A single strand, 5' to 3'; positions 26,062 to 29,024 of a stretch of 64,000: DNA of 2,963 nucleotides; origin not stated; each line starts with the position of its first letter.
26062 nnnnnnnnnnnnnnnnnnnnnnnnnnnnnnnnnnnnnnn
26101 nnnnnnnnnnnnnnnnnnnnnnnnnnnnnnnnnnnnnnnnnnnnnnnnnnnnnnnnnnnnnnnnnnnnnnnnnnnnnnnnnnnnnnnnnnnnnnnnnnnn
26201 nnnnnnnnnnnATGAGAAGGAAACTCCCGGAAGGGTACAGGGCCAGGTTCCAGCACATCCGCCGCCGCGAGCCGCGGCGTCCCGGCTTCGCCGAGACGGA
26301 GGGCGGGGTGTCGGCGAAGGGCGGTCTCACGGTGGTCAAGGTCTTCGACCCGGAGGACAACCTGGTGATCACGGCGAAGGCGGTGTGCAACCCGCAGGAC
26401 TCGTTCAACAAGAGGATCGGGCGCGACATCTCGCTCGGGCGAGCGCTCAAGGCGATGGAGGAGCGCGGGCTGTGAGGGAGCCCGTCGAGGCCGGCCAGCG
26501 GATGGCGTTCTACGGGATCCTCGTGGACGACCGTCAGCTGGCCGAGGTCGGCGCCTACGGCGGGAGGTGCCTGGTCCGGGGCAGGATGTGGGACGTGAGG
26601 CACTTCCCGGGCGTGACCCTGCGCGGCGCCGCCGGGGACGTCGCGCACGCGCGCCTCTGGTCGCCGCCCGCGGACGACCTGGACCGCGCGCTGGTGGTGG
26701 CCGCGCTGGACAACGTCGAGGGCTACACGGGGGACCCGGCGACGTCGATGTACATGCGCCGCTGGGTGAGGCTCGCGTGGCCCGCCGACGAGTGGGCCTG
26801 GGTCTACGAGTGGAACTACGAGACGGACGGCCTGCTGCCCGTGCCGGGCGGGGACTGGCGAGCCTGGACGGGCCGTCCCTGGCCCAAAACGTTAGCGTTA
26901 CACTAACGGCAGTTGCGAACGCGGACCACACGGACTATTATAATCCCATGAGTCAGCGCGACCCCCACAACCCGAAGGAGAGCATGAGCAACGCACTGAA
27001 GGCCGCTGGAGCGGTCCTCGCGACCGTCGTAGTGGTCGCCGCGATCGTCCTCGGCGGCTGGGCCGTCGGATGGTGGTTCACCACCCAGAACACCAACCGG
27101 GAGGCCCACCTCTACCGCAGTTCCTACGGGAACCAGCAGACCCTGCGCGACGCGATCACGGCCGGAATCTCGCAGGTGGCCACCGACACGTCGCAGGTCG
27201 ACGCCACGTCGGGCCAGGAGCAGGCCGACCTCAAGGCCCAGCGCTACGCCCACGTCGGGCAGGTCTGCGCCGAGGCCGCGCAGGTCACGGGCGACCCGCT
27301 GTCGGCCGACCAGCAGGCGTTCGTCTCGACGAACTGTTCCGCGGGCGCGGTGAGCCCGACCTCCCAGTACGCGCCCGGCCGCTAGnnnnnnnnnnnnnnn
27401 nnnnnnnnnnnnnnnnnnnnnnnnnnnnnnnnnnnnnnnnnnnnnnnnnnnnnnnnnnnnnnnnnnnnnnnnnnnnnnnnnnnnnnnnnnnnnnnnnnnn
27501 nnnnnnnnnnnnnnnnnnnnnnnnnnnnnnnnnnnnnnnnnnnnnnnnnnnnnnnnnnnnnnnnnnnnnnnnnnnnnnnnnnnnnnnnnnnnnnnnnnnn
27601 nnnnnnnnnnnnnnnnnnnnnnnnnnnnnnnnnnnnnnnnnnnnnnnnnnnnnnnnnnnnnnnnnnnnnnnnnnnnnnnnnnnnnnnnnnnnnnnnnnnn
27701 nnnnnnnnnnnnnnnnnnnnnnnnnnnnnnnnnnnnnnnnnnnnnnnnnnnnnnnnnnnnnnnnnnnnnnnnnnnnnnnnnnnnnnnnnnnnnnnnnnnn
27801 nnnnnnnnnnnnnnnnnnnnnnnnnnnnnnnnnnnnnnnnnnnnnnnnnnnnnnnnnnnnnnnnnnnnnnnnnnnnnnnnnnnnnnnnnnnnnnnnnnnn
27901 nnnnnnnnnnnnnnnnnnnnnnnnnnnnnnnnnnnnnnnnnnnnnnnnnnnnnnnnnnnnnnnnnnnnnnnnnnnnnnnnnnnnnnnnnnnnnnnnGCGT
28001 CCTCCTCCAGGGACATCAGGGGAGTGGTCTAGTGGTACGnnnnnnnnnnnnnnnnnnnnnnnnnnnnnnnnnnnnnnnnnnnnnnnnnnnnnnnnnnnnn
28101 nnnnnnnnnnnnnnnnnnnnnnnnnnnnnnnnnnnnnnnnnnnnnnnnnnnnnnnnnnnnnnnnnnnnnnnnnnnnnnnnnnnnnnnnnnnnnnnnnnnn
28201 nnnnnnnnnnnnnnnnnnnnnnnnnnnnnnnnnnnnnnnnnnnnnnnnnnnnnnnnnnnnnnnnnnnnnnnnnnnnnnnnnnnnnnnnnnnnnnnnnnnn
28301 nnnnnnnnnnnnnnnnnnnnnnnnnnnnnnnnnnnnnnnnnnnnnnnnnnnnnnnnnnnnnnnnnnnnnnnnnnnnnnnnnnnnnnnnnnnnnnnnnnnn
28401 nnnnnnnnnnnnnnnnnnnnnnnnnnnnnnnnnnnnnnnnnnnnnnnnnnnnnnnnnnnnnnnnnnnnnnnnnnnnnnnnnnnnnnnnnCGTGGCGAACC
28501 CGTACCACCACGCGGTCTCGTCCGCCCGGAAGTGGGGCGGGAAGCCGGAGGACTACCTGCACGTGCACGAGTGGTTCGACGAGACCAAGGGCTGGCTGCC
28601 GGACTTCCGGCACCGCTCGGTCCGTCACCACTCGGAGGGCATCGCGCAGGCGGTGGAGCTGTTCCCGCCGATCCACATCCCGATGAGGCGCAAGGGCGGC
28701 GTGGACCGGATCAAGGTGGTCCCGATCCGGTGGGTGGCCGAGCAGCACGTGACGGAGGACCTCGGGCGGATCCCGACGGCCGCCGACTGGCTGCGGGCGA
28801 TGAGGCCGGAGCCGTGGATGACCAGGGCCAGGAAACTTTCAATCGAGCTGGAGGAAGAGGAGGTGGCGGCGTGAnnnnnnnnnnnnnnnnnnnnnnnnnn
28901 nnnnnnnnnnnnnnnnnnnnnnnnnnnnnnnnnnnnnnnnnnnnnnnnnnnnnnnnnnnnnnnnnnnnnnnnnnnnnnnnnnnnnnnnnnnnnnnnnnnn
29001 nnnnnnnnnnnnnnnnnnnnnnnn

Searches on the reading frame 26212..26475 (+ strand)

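Call 10: search_protein_families(library=pfam, proteins=[window:26212-26475:+], max_evalue=0.01)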
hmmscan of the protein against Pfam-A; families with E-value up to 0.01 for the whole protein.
window:26212-26475:+ (87 aa): 1 family
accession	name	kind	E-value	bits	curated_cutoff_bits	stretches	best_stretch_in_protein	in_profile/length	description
PF08962.16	Rv2632c-like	-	0.0029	18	25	1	46-82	25-61/82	Rv2632c-like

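Call 11: search_protein_families(library=phrogs, proteins=[window:26212-26475:+], max_evalue=0.001)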
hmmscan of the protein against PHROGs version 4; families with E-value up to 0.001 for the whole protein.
window:26212-26475:+ (87 aa): 1 family
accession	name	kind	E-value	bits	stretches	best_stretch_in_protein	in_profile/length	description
phrog_17910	-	unknown function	0.00034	20.9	1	50-80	249-279/350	-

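Call 59: search_protein_families(library=pfam, proteins=[window:26212-26472:+], max_evalue=5)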
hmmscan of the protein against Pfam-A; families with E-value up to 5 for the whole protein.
window:26212-26472:+ (87 aa): 1 family
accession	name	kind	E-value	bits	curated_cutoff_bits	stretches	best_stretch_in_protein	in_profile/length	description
PF08962.16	Rv2632c-like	-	0.0029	18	25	1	46-82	25-61/82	Rv2632c-like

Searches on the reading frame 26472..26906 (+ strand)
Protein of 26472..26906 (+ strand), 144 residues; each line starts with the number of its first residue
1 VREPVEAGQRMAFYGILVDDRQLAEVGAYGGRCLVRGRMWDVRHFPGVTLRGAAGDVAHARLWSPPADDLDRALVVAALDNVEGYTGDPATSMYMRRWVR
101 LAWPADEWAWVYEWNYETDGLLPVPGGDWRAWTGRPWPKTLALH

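Call 10: search_protein_families(library=pfam, proteins=[window:26472-26906:+], max_evalue=0.01)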
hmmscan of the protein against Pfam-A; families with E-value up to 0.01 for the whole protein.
window:26472-26906:+ (144 aa): 0 families

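Call 11: search_protein_families(library=phrogs, proteins=[window:26472-26906:+], max_evalue=0.001)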
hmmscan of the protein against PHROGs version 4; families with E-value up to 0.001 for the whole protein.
window:26472-26906:+ (144 aa): 1 family
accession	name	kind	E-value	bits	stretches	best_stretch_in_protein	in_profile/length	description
phrog_2520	-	moron, auxiliary metabolic gene and host takeover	0.00014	22.7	1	44-131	53-131/166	gamma-glutamyl cyclotransferase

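Call 102: find_homologous_proteins(query=window:26472-26903:+, max_evalue=1e-8)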
Query window:26472-26903:+ (144 aa): 2 proteins with E <= 1e-8 among 115 candidates.
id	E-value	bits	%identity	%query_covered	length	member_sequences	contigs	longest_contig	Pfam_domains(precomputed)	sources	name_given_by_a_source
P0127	6.1e-88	311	100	93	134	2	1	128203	-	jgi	-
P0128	2.0e-34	137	56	87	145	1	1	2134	PF06094.18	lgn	-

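Call 103: find_encoding_contigs(protein=P0128, flank=3000, max_places=2)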
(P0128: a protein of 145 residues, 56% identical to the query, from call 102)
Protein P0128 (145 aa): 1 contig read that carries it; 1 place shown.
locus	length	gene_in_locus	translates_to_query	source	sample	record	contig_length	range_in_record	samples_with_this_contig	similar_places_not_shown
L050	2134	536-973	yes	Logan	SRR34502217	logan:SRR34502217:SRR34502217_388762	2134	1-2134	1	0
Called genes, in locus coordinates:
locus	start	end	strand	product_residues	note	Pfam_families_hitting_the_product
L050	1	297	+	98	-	?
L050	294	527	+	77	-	-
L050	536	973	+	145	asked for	PF06094:GGACT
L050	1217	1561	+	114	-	-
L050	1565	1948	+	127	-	PF21866:DUF6915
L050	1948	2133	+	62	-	?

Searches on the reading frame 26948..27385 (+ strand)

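Call 10: search_protein_families(library=pfam, proteins=[window:26948-27385:+], max_evalue=0.01)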
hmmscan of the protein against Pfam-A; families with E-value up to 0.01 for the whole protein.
window:26948-27385:+ (145 aa): 0 families

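Call 11: search_protein_families(library=phrogs, proteins=[window:26948-27385:+], max_evalue=0.001)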
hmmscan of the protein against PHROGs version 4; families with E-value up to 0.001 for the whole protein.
window:26948-27385:+ (145 aa): 0 families

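Call 59: search_protein_families(library=pfam, proteins=[window:26948-27382:+], max_evalue=5)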
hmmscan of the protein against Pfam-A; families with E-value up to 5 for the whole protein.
window:26948-27382:+ (145 aa): 3 families
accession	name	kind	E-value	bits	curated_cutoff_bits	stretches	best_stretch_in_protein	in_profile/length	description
PF17813.7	RET_CLD4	-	0.06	13.8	25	1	95-136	12-53/105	RET Cadherin like domain 4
PF07219.19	HemY_N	-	0.073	13.6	31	1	20-84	17-77/107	HemY protein N-terminus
PF09976.15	TPR_21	-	0.14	12.3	25.5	1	19-122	6-97/193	Tetratricopeptide repeat-like domain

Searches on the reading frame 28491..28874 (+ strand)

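Call 63: search_protein_families(library=pfam, proteins=[window:28491-28874:+], max_evalue=0.001)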
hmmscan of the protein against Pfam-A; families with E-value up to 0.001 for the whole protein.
window:28491-28874:+ (127 aa): 1 family
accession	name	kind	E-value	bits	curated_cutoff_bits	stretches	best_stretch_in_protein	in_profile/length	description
PF21866.1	DUF6915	-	9e-39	132.2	27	1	2-110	1-102/102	Domain of unknown function (DUF6915)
